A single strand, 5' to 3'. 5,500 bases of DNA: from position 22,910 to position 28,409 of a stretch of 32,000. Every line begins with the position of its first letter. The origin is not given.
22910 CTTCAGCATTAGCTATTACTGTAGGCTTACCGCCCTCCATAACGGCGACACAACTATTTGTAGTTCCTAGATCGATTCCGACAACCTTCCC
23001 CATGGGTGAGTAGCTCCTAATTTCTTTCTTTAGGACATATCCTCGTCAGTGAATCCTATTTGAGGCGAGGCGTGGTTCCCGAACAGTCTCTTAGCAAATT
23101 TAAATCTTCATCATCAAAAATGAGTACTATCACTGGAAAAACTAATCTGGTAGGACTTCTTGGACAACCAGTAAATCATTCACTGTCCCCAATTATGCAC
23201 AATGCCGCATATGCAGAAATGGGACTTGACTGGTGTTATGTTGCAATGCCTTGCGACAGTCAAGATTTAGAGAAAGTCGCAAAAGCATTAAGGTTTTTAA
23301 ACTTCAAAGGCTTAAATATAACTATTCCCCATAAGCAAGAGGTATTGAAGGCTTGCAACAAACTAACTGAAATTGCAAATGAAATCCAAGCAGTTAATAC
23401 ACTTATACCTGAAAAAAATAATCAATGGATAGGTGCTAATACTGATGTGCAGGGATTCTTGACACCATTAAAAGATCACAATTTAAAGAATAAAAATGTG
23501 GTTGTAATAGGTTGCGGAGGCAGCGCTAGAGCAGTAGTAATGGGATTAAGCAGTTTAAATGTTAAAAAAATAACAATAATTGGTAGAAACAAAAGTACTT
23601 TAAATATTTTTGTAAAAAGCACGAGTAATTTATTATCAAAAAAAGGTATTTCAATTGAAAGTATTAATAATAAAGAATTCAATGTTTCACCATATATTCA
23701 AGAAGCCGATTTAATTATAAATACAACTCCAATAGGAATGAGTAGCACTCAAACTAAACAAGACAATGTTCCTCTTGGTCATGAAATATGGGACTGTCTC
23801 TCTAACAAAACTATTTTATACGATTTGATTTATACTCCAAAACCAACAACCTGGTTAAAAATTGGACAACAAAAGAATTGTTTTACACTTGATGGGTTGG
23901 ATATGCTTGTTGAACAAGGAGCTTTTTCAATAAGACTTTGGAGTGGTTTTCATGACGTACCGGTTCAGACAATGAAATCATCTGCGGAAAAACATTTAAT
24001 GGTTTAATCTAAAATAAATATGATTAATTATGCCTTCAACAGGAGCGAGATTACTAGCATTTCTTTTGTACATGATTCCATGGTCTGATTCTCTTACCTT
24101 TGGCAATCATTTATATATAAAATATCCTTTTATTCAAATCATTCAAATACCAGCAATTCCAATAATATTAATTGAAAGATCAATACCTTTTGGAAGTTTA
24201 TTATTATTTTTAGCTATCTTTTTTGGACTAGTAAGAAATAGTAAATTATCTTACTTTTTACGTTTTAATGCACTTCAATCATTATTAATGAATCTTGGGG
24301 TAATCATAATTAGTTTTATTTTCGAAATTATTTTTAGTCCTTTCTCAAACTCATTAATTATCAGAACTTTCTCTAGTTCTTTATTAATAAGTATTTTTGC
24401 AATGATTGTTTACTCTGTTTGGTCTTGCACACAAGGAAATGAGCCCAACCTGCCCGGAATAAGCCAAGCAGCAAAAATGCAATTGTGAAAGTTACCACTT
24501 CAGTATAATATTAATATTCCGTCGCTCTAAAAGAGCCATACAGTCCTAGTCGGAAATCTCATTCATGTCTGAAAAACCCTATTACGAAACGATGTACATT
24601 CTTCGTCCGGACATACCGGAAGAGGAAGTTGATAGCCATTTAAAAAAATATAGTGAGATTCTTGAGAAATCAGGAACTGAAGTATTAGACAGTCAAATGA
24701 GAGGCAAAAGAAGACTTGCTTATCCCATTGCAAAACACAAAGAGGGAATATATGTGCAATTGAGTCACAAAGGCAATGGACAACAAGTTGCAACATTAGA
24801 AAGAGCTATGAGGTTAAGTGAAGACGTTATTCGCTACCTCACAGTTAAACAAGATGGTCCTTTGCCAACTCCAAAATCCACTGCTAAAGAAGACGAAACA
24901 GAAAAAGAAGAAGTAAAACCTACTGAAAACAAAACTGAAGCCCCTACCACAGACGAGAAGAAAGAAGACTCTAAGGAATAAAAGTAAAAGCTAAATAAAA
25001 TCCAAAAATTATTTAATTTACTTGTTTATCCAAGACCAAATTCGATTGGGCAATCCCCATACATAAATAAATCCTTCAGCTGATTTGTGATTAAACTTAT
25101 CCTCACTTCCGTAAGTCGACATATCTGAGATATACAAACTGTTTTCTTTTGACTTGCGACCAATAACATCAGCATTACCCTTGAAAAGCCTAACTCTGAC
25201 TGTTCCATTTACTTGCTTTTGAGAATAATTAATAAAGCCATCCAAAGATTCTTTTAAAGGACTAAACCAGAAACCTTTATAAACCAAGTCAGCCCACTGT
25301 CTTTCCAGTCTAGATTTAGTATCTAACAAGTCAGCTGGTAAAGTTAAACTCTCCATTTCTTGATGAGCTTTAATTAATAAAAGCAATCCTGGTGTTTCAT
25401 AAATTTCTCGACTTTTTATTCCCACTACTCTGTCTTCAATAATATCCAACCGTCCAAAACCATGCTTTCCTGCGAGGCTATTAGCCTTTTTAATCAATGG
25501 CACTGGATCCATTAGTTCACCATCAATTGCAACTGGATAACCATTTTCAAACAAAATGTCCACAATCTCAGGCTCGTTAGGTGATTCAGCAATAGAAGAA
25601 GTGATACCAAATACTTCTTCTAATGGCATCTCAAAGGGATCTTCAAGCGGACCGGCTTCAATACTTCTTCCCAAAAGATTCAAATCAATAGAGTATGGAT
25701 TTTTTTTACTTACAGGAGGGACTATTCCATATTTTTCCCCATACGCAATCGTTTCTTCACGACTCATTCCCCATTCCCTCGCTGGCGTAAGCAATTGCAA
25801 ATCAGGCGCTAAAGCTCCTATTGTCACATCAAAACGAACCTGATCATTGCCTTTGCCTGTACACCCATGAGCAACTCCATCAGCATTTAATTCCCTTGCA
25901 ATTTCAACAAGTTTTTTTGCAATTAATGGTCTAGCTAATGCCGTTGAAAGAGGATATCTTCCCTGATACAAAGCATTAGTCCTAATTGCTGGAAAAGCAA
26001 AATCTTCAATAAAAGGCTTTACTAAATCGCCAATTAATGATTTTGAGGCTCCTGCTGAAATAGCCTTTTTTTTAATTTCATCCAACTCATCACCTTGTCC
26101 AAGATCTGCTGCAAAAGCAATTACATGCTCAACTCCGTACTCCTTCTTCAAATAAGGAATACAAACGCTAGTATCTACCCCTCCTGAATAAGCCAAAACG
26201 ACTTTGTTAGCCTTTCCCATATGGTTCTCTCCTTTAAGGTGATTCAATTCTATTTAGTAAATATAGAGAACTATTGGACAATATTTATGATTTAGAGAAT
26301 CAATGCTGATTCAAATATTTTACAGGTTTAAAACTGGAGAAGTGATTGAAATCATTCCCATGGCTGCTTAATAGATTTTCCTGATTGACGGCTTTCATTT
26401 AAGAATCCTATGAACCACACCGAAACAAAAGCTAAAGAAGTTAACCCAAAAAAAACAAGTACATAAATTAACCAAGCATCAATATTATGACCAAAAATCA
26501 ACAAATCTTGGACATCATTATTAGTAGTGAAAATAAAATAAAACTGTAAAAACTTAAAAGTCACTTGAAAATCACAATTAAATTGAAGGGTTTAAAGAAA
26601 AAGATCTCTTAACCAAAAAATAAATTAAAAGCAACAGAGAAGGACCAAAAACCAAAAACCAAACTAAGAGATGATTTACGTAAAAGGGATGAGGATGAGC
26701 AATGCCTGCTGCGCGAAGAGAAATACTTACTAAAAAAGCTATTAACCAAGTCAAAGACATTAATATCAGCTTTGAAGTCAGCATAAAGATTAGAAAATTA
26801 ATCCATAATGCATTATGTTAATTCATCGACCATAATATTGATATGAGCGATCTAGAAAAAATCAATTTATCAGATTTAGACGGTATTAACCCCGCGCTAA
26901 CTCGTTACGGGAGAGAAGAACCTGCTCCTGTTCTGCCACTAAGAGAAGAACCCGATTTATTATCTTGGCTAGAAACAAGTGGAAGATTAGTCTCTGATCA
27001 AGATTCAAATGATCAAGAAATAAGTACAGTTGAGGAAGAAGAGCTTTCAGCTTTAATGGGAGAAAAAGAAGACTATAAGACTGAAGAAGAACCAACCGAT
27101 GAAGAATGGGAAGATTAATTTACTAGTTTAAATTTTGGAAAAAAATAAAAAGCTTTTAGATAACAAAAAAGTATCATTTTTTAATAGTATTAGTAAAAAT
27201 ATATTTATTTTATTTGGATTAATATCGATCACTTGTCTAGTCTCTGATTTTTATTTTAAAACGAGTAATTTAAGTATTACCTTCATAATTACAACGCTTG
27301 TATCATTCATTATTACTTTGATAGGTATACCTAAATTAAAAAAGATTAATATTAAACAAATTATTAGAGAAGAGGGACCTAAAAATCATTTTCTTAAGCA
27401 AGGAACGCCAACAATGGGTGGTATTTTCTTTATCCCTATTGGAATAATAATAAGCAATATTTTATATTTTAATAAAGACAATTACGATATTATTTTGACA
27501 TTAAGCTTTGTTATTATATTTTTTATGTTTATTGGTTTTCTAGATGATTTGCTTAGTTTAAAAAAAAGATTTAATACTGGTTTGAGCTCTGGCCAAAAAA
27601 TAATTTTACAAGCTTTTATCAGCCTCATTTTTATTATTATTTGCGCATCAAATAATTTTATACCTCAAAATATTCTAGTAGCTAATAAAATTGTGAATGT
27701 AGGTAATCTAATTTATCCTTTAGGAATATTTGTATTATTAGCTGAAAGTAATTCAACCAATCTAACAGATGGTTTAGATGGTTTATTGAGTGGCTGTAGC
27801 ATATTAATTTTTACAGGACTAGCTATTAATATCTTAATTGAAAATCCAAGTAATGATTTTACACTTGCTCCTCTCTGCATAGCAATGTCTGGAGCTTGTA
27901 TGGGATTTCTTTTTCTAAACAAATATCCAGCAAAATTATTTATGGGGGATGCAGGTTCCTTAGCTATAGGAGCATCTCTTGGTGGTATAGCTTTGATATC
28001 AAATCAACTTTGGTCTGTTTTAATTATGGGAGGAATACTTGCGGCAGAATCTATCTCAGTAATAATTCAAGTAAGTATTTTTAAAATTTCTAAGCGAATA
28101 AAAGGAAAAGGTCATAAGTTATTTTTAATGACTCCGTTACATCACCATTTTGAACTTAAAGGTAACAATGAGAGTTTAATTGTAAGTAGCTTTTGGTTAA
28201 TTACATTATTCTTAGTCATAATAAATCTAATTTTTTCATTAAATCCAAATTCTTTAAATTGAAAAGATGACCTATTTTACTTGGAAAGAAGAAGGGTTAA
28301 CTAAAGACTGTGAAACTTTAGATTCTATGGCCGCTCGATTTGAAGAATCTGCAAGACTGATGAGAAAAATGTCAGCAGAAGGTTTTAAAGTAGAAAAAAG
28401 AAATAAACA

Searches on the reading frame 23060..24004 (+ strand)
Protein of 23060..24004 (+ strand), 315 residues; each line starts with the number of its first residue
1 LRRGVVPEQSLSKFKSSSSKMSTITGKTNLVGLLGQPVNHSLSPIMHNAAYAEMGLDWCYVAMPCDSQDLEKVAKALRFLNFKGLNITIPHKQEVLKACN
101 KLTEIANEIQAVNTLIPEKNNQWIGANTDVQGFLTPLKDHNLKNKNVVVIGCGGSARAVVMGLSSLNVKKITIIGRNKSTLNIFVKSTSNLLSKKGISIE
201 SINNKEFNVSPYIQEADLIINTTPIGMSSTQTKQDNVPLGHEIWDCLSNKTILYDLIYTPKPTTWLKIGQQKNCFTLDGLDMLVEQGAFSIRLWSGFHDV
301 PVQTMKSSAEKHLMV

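Call 86: search_protein_families(library=pfam, proteins=[window:23060-24004:+], max_evalue=0.00001)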
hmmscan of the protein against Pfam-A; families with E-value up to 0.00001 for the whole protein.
window:23060-24004:+ (315 aa): 2 families
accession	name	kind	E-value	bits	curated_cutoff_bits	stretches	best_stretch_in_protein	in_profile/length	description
PF08501.16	Shikimate_dh_N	-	5.2e-27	94.4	27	1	33-115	1-83/83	Shikimate dehydrogenase substrate binding domain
PF18317.6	SDH_C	-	1.8e-09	37.6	25.8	1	279-307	1-28/31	Shikimate 5'-dehydrogenase C-terminal domain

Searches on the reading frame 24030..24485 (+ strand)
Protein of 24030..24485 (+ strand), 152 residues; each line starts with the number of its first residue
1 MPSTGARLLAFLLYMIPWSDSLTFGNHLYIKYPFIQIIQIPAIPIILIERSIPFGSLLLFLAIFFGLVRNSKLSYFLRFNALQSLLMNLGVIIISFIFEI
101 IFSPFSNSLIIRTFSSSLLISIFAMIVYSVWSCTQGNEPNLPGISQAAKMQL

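Call 86: search_protein_families(library=pfam, proteins=[window:24030-24485:+], max_evalue=0.00001)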
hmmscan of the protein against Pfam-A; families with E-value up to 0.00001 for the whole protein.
window:24030-24485:+ (152 aa): 1 family
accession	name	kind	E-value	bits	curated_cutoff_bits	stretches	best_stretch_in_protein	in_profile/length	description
PF16166.10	TIC20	-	5.6e-16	59.3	28.6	1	7-148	36-181/181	Chloroplast import apparatus Tic20-like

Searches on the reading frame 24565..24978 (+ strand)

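Call 86: search_protein_families(library=pfam, proteins=[window:24565-24978:+], max_evalue=0.00001)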
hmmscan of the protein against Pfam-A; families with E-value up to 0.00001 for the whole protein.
window:24565-24978:+ (138 aa): 1 family
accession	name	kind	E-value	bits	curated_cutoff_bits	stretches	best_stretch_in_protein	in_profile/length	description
PF01250.22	Ribosomal_S6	-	4.7e-29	100.9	27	1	7-95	2-90/90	Ribosomal protein S6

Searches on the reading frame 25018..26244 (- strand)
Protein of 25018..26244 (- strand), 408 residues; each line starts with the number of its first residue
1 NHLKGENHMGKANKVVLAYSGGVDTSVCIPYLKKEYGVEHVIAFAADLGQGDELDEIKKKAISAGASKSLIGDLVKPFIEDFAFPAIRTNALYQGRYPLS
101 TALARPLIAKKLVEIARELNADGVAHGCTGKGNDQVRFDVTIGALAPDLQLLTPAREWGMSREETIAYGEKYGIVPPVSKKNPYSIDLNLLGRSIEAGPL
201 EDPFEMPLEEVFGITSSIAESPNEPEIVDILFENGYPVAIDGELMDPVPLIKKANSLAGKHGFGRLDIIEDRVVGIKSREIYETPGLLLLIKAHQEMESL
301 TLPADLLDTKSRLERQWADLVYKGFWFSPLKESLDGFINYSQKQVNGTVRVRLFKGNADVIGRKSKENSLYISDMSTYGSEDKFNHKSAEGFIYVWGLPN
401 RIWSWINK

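Call 86: search_protein_families(library=pfam, proteins=[window:25018-26244:-], max_evalue=0.00001)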
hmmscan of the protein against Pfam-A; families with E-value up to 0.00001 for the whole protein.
window:25018-26244:- (408 aa): 2 families
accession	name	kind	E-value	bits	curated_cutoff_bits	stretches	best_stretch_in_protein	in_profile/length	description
PF20979.2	Arginosuc_syn_C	-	1.5e-85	286.7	27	1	184-402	1-218/219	Arginosuccinate synthase C-terminal domain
PF00764.25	Arginosuc_synth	-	3.1e-66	222.8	27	1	14-174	1-161/162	Arginosuccinate synthase N-terminal HUP domain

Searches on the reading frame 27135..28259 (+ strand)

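Call 86: search_protein_families(library=pfam, proteins=[window:27135-28259:+], max_evalue=0.00001)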
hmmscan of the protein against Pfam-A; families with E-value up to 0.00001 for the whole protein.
window:27135-28259:+ (375 aa): 1 family
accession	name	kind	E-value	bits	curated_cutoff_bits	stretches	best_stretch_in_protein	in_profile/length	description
PF00953.26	Glycos_transf_4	-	6.4e-31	107.9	27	1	122-289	3-159/160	Glycosyl transferase family 4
